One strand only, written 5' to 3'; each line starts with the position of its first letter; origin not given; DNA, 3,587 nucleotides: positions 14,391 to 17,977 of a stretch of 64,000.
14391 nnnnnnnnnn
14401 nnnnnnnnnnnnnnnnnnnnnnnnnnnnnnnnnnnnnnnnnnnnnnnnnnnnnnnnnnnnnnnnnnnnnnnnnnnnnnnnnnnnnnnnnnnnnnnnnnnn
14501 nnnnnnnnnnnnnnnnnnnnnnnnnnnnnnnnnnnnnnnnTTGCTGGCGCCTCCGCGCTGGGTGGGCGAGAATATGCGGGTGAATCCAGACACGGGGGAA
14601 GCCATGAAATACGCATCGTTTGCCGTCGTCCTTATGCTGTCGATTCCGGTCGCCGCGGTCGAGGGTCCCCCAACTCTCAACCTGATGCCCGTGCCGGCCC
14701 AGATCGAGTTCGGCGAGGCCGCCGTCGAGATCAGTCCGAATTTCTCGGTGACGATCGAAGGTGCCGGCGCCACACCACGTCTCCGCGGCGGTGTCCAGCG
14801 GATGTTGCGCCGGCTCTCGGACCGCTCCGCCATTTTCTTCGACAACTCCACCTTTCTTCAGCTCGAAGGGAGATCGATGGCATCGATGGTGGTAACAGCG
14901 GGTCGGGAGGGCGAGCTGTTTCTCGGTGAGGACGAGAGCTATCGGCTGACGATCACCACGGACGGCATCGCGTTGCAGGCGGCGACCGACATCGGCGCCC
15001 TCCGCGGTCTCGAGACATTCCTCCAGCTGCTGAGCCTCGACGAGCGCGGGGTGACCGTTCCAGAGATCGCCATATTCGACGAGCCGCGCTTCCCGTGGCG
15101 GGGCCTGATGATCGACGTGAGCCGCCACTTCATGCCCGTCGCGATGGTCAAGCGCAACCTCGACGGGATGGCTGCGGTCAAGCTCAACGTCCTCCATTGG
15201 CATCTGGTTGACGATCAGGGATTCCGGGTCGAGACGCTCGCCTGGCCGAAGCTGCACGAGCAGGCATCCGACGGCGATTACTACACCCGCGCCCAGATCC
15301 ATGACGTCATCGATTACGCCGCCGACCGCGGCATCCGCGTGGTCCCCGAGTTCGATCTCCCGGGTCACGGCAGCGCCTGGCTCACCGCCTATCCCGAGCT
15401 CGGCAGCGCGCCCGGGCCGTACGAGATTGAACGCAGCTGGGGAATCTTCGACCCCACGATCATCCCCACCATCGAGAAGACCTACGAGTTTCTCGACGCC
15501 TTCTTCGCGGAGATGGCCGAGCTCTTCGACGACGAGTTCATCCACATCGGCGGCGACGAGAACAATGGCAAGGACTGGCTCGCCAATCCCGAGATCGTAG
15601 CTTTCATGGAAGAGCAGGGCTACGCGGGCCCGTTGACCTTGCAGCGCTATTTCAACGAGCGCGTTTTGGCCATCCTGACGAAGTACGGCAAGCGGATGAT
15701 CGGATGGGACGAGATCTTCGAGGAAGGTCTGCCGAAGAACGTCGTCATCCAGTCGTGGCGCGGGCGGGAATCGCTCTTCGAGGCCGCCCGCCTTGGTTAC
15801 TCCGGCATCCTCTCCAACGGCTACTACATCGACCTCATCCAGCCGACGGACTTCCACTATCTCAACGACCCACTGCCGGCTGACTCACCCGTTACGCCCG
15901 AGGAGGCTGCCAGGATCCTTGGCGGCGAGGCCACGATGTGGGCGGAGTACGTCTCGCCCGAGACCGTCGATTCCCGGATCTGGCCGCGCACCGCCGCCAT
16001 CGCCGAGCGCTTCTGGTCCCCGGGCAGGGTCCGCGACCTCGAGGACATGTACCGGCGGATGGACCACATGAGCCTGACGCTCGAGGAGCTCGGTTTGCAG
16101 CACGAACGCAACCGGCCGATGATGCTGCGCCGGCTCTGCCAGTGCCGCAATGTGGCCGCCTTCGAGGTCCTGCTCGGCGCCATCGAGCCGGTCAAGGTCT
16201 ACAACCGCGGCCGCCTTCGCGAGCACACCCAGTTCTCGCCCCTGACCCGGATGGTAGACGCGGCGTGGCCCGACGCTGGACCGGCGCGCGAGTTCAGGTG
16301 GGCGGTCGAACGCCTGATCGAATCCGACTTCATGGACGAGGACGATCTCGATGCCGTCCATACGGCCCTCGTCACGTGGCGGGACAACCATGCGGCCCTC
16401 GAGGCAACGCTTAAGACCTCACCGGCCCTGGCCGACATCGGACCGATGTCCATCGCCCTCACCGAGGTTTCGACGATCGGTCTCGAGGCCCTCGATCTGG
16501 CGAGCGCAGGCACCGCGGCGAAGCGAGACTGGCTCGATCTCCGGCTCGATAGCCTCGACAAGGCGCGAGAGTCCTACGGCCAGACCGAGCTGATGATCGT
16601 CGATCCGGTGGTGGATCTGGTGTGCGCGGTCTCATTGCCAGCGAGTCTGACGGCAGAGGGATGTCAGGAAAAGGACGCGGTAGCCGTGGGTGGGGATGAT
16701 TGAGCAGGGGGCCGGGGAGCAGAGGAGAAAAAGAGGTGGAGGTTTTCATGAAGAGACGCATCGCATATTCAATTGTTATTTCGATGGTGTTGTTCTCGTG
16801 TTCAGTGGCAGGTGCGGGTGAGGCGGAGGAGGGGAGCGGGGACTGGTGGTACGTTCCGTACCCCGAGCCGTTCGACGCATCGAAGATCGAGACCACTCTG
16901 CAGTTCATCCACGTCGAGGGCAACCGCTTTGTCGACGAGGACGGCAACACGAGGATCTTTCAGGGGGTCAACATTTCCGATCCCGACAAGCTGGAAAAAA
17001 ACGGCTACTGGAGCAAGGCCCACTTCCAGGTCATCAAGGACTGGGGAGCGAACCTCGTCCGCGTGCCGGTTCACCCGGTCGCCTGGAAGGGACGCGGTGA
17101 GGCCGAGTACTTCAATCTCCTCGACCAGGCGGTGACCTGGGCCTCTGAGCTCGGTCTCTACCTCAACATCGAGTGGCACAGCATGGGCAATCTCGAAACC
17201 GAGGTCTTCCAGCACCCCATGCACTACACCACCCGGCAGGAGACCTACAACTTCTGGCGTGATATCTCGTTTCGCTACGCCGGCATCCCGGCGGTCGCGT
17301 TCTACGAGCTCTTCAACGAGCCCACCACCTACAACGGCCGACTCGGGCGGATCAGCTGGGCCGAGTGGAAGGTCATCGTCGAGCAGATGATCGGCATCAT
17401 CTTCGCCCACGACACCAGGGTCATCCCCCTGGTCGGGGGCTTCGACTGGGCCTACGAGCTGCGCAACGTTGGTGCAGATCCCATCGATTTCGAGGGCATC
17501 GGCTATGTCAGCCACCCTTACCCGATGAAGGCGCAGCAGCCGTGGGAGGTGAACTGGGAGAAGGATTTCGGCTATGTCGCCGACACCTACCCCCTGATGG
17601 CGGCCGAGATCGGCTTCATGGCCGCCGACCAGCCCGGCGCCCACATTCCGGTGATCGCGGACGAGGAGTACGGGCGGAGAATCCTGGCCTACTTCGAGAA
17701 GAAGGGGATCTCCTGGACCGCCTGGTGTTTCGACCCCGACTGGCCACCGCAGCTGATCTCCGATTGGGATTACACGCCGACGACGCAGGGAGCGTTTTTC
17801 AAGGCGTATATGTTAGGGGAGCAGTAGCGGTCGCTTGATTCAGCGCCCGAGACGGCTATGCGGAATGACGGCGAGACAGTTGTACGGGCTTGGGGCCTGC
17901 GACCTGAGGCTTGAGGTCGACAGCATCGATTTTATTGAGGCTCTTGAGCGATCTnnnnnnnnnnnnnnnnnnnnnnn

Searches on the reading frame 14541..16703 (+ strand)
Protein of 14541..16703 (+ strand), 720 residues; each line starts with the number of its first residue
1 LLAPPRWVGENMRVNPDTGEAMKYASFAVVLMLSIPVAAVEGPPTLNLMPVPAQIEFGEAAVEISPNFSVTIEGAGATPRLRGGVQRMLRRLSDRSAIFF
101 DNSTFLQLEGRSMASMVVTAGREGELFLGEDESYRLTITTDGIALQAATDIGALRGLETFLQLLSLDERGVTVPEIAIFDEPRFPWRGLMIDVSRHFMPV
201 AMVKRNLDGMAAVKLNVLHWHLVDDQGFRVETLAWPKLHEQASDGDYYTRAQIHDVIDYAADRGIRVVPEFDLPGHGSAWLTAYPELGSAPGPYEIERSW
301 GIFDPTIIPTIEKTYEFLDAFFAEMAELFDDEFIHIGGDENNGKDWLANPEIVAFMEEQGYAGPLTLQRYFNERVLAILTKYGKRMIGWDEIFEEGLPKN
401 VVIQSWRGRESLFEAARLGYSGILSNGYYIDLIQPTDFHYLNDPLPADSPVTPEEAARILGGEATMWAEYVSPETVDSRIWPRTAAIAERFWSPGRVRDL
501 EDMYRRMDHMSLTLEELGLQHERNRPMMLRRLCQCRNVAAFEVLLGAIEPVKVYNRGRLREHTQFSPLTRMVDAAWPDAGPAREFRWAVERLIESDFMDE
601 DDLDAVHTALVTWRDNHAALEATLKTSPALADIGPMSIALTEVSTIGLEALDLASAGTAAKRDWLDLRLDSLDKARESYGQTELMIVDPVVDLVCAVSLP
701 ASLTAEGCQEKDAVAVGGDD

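Call 100: search_protein_families(library=pfam, proteins=[window:14541-16703:+], max_evalue=0.000001)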
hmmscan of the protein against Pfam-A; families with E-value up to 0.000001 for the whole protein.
window:14541-16703:+ (720 aa): 3 families
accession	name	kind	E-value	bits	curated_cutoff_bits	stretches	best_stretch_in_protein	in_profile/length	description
PF00728.28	Glyco_hydro_20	-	2.4e-94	317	22.3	1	184-494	1-347/348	Glycosyl hydrolase family 20, catalytic domain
PF14845.11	Glycohydro_20b2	-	1.9e-12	48.5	27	1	48-163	1-130/130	beta-acetyl hexosaminidase like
PF02838.20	Glyco_hydro_20b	-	7.3e-10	40.1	26.1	1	46-180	2-123/124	Glycosyl hydrolase family 20, domain 2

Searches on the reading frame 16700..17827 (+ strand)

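Call 100: search_protein_families(library=pfam, proteins=[window:16700-17827:+], max_evalue=0.000001)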
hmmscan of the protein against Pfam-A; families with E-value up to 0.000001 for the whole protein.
window:16700-17827:+ (375 aa): 1 family
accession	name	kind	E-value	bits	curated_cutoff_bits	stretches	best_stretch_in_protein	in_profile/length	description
PF00150.24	Cellulase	-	2.3e-27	96.6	23.5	1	79-346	2-270/272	Cellulase (glycosyl hydrolase family 5)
